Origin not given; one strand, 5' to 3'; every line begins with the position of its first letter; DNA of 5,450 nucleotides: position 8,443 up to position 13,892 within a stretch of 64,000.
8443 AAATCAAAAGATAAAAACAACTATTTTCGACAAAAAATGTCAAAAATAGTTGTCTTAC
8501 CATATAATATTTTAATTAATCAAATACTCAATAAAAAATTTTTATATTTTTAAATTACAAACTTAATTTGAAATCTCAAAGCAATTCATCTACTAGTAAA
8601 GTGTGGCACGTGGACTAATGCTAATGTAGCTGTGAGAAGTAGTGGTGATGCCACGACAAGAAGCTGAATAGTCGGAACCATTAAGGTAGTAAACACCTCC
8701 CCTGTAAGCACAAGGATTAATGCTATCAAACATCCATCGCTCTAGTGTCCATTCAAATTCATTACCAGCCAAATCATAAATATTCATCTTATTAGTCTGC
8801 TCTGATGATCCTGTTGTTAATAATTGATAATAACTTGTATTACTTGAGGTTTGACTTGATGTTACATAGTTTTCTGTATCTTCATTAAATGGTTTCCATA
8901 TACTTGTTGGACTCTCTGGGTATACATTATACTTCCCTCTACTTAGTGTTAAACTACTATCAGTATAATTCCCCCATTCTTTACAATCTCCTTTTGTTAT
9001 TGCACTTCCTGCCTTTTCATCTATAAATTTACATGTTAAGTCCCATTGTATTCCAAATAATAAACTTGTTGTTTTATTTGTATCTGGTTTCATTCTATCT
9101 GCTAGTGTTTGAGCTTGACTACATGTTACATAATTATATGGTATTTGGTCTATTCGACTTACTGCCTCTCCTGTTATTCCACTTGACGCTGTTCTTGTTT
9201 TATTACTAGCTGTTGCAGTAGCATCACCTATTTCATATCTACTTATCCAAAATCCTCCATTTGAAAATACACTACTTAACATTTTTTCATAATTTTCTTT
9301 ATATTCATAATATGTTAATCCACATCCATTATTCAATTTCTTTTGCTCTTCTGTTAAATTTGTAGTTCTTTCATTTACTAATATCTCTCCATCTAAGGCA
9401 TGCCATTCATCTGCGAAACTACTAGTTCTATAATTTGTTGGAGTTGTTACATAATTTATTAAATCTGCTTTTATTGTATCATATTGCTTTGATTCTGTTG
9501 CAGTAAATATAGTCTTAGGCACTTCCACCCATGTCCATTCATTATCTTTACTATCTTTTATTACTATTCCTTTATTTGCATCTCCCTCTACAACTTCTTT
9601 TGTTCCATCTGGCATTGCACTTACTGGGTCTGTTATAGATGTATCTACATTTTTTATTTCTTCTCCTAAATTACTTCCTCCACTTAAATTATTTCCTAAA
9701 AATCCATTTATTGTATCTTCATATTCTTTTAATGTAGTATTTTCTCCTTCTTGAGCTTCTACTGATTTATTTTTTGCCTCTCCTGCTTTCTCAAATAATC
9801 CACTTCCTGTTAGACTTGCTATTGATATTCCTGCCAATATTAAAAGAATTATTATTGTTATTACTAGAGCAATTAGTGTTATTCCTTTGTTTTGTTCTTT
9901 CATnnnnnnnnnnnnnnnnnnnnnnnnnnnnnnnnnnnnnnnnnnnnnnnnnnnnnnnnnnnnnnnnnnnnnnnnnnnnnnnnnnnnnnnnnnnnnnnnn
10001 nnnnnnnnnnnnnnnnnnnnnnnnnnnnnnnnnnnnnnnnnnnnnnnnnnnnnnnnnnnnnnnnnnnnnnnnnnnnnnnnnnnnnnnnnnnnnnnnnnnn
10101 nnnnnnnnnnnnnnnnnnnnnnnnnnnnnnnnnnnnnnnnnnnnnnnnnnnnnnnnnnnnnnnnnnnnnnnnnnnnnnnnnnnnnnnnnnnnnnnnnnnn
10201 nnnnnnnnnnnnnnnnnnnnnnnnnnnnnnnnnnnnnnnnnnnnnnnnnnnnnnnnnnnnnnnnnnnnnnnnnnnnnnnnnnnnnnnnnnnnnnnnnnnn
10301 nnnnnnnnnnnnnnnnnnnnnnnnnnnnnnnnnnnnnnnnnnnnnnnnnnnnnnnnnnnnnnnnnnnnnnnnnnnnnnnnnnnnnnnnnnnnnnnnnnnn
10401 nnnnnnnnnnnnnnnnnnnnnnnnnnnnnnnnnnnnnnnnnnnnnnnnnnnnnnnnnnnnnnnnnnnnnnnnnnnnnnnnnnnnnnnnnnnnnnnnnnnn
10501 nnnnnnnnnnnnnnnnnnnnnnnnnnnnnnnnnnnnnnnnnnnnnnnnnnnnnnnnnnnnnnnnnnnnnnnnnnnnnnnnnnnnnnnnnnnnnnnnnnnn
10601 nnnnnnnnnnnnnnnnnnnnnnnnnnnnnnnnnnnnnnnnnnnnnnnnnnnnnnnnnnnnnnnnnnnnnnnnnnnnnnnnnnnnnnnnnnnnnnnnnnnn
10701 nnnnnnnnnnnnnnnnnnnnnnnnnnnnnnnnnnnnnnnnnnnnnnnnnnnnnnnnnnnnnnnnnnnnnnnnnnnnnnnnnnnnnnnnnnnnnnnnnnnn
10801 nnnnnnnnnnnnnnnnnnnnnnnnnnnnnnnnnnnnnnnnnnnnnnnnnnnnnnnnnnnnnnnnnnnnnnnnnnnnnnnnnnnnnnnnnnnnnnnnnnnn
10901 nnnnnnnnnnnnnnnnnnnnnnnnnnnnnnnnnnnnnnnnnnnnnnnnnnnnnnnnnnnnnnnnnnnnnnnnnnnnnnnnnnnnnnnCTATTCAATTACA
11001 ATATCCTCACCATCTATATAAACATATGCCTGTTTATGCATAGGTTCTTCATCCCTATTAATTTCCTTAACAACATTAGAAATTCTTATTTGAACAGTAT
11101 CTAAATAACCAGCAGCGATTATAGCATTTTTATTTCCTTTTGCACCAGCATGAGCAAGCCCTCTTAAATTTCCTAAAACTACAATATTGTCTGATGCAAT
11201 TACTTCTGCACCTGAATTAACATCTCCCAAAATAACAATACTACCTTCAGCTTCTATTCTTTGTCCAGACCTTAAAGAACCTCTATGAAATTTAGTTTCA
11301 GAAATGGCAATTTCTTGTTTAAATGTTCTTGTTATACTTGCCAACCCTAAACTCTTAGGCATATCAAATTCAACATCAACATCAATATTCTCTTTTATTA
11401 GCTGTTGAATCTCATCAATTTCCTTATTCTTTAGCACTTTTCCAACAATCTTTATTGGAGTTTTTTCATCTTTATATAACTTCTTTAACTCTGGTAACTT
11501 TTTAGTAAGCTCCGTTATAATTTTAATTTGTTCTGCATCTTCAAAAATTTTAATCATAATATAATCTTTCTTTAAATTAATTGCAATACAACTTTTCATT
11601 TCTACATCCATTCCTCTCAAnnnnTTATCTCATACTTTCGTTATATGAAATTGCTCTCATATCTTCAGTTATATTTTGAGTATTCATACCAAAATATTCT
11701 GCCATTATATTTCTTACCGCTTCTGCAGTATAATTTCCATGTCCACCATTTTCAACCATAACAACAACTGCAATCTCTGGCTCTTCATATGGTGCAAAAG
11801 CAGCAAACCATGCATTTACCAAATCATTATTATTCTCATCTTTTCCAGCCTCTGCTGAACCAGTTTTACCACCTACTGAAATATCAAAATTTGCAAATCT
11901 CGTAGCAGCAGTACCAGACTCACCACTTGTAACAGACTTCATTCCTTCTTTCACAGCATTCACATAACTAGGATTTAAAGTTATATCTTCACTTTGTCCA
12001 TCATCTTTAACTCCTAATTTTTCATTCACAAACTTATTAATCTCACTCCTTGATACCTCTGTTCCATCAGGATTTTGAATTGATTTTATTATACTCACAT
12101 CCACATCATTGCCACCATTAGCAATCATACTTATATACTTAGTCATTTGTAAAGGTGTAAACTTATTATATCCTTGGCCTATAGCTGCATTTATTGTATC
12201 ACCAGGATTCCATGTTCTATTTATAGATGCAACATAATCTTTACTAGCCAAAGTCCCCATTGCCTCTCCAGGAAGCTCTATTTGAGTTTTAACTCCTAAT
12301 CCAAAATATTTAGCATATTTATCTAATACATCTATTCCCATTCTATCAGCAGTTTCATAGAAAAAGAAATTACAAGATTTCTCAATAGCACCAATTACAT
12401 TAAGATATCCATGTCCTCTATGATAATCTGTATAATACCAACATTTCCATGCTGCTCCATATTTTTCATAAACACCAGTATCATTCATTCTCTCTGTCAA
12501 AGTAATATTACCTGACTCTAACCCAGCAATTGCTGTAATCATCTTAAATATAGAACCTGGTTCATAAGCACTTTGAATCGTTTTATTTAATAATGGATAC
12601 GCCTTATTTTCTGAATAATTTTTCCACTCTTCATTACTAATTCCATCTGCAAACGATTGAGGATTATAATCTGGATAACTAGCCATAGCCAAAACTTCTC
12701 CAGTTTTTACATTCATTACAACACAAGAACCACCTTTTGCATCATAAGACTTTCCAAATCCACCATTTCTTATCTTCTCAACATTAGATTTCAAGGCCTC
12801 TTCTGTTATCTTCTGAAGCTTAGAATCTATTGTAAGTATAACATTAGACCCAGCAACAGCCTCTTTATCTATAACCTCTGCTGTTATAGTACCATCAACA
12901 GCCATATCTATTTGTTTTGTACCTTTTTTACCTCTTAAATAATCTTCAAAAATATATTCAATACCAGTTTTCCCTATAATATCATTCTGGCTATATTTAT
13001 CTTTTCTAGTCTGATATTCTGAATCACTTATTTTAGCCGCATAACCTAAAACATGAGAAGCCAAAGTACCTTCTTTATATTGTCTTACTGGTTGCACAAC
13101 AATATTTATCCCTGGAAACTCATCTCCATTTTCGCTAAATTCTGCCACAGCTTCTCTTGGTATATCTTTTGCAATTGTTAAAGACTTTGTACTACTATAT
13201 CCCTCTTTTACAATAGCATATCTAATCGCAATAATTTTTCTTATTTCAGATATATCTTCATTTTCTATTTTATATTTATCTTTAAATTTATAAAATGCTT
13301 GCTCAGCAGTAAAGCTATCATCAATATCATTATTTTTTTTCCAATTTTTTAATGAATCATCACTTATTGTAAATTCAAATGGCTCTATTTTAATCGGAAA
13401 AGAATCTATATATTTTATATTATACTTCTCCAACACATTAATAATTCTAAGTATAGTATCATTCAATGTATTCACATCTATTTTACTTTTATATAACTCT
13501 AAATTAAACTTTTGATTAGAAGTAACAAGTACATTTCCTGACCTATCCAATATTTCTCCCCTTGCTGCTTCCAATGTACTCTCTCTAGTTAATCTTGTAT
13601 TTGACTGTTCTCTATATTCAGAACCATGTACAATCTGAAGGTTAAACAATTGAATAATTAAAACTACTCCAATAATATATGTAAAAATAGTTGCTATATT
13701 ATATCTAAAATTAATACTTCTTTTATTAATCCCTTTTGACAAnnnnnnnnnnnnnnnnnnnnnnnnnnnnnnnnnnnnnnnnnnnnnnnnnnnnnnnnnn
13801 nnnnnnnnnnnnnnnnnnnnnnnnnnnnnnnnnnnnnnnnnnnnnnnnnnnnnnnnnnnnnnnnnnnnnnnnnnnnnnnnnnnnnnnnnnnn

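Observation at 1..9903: Three-gene surface module: pilin-like-anchored FGE-domain protein followed by two giant adhesin-like genes (A1, then B1 running off the window)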

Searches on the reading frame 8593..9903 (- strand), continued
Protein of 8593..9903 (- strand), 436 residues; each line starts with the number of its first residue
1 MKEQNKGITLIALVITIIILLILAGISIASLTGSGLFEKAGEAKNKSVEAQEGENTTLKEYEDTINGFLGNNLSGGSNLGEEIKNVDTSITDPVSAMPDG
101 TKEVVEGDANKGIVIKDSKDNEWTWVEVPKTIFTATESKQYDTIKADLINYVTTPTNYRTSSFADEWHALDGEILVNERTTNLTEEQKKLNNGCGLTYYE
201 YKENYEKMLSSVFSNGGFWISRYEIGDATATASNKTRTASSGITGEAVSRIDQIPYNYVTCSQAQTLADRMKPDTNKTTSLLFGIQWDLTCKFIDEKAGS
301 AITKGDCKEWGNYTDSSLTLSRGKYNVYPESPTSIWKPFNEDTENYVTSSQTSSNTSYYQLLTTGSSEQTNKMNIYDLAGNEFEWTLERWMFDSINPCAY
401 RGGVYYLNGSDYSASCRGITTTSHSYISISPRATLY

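Call 82: find_encoding_contigs(protein=P0050, flank=10000, max_places=1)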
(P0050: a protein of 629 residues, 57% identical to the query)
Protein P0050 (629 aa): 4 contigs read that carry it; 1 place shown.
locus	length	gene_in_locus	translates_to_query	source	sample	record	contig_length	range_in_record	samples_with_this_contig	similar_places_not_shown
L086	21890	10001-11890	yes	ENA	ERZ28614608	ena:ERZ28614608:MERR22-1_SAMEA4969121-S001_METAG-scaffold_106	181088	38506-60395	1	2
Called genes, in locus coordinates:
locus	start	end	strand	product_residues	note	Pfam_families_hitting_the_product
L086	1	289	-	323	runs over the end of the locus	PF01551:Peptidase_M23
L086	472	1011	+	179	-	PF00149:Metallophos, PF12850:Metallophos_2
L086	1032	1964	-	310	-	PF04055:Radical_SAM, PF16199:Radical_SAM_C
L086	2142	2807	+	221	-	PF00132:Hexapep (faint), PF25084:LbH_EIF2B, PF25087:GMPPB_C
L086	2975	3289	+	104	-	PF20124:DUF6514 (weak)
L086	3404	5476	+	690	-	PF01751:Toprim, PF13662:Toprim_4 (weak), PF01131:Topoisom_bac, PF01396:Zn_ribbon_Top1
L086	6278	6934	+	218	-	PF02698:DUF218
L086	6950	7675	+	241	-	PF09335:VTT_dom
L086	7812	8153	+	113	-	-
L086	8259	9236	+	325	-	PF01551:Peptidase_M23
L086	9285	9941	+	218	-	PF02163:Peptidase_M50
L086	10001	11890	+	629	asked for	-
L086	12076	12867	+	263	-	PF00142:Fer4_NifH (weak), PF01656:CbiA, PF02374:ArsA_ATPase (weak), PF06564:CBP_BcsQ, PF09140:MipZ, PF10609:ParA, PF13614:AAA_31, PF00142:Fer4_NifH (weak)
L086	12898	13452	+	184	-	PF03776:MinE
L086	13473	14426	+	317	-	PF01098:FTSW_RODA_SPOVE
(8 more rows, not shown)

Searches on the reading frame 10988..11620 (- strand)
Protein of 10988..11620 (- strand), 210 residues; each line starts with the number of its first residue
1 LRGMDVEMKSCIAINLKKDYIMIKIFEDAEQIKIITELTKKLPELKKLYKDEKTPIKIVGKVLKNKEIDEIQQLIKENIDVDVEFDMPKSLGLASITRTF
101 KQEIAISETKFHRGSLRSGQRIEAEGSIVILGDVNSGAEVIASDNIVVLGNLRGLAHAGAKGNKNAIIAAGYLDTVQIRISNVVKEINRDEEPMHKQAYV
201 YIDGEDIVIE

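Call 15: search_protein_families(library=pfam, proteins=[window:10988-11620:-], max_evalue=0.001)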
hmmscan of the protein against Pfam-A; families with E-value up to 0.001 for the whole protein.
window:10988-11620:- (210 aa): 2 families
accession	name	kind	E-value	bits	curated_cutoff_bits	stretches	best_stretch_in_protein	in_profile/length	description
PF03775.22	MinC_C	-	7.3e-32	109.9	33.2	1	112-210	2-102/102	Septum formation inhibitor MinC, C-terminal domain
PF03961.19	FapA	-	0.00098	19.2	31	1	113-157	25-68/272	Flagellar Assembly Protein A beta solenoid domain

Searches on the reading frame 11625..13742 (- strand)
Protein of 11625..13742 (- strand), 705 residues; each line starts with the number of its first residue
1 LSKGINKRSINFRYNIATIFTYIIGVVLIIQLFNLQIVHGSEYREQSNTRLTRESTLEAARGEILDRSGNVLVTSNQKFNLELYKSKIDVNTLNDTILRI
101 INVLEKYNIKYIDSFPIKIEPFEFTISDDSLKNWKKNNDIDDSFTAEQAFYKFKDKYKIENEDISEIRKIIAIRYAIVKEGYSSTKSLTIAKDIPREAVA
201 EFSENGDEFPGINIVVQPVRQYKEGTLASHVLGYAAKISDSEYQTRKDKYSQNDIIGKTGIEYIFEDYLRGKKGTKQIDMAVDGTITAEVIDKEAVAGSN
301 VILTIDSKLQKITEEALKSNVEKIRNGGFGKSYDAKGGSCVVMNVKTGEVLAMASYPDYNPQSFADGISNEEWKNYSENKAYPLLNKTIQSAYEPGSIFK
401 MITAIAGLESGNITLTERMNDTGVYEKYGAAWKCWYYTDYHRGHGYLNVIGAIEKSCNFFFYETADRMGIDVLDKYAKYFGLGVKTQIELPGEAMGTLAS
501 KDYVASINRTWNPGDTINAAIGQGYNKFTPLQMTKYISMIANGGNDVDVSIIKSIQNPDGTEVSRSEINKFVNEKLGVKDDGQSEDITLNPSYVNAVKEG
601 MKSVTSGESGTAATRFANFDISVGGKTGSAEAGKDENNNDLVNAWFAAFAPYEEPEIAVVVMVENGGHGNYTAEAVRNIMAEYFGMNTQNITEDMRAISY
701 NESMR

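Call 15: search_protein_families(library=pfam, proteins=[window:11625-13742:-], max_evalue=0.001)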
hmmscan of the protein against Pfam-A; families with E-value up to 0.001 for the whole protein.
window:11625-13742:- (705 aa): 2 families
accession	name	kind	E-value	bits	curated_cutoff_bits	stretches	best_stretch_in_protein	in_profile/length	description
PF00905.27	Transpeptidase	-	2.4e-70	237.6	22.1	1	338-680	1-298/299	Penicillin binding protein transpeptidase domain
PF03717.20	PBP_dimer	-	1.6e-43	149.7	24.4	1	57-289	2-178/180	Penicillin-binding Protein dimerisation domain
